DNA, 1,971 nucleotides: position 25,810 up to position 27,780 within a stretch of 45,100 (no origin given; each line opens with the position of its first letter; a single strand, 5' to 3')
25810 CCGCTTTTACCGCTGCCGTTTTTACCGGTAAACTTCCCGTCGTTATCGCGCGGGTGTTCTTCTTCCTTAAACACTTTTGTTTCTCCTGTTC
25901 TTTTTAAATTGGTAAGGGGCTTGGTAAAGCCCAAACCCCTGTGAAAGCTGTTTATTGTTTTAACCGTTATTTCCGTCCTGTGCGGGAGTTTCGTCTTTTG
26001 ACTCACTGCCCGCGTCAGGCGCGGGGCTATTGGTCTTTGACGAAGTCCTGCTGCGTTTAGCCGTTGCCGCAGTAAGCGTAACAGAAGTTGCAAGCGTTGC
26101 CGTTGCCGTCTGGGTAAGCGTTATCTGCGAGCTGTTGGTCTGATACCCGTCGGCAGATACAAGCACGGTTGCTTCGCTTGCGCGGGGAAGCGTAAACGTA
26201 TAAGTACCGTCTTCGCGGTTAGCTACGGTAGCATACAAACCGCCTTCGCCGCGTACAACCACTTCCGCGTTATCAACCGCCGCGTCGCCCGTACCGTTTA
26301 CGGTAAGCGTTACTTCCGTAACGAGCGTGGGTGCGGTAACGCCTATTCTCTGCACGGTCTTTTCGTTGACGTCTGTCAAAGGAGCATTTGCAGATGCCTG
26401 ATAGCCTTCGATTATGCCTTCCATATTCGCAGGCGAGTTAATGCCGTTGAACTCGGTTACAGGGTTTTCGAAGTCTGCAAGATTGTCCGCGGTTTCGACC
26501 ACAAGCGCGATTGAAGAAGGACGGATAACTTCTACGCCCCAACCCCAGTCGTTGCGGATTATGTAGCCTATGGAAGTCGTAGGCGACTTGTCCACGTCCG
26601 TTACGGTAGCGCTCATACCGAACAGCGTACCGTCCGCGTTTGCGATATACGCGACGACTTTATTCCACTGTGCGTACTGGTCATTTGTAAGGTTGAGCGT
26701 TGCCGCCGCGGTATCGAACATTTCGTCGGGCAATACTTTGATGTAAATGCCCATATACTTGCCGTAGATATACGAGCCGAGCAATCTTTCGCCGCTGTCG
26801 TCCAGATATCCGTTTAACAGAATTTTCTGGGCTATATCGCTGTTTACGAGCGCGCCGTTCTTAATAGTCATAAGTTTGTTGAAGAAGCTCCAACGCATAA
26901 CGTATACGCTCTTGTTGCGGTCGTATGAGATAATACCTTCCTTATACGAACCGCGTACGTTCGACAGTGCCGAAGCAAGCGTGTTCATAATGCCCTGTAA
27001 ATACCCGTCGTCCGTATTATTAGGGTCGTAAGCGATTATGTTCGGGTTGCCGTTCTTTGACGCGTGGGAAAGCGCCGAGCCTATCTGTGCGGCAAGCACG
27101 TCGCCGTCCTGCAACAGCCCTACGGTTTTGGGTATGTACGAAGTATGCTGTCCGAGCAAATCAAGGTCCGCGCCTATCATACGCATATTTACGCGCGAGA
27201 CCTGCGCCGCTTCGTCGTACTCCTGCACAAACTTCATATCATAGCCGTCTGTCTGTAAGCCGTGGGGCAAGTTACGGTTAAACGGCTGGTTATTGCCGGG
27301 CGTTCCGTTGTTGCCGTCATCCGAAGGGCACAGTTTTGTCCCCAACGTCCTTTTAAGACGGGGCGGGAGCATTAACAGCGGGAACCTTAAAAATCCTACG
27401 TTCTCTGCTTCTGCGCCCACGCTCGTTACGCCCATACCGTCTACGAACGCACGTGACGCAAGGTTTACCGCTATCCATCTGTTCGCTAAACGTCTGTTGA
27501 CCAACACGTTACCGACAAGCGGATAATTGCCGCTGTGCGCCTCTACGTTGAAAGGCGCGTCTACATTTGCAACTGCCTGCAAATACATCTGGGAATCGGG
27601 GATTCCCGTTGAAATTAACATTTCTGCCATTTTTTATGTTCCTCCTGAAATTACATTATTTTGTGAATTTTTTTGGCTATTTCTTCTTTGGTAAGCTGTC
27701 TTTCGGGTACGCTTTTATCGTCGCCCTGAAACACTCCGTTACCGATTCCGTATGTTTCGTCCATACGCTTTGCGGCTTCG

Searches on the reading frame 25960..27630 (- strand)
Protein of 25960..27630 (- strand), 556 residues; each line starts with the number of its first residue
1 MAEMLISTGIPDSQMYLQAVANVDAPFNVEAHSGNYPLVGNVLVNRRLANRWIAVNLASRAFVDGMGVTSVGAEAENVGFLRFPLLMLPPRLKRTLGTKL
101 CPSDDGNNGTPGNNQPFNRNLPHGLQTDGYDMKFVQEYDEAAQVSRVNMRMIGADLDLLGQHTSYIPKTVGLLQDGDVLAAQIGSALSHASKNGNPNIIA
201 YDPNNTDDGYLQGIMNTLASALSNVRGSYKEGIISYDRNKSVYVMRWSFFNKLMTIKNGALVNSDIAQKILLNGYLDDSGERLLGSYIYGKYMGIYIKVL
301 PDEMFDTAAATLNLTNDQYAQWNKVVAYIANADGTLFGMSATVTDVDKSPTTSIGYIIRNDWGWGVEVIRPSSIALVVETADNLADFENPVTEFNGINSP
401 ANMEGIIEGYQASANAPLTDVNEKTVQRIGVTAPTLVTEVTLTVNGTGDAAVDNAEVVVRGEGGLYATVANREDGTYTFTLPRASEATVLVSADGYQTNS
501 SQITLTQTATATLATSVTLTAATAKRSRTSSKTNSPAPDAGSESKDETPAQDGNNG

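Call 49: search_protein_families(library=pfam, proteins=[window:25960-27630:-], max_evalue=0.001)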
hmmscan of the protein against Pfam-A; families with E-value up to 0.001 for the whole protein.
window:25960-27630:- (556 aa): 2 families
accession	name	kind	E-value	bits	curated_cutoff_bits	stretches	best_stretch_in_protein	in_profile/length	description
PF13620.12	CarboxypepD_reg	-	1.1e-06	29.4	32.3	1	440-517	2-79/82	Carboxypeptidase regulatory-like domain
PF13715.12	CarbopepD_reg_2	-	0.00012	22.5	32.2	1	449-514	11-73/88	CarboxypepD_reg-like domain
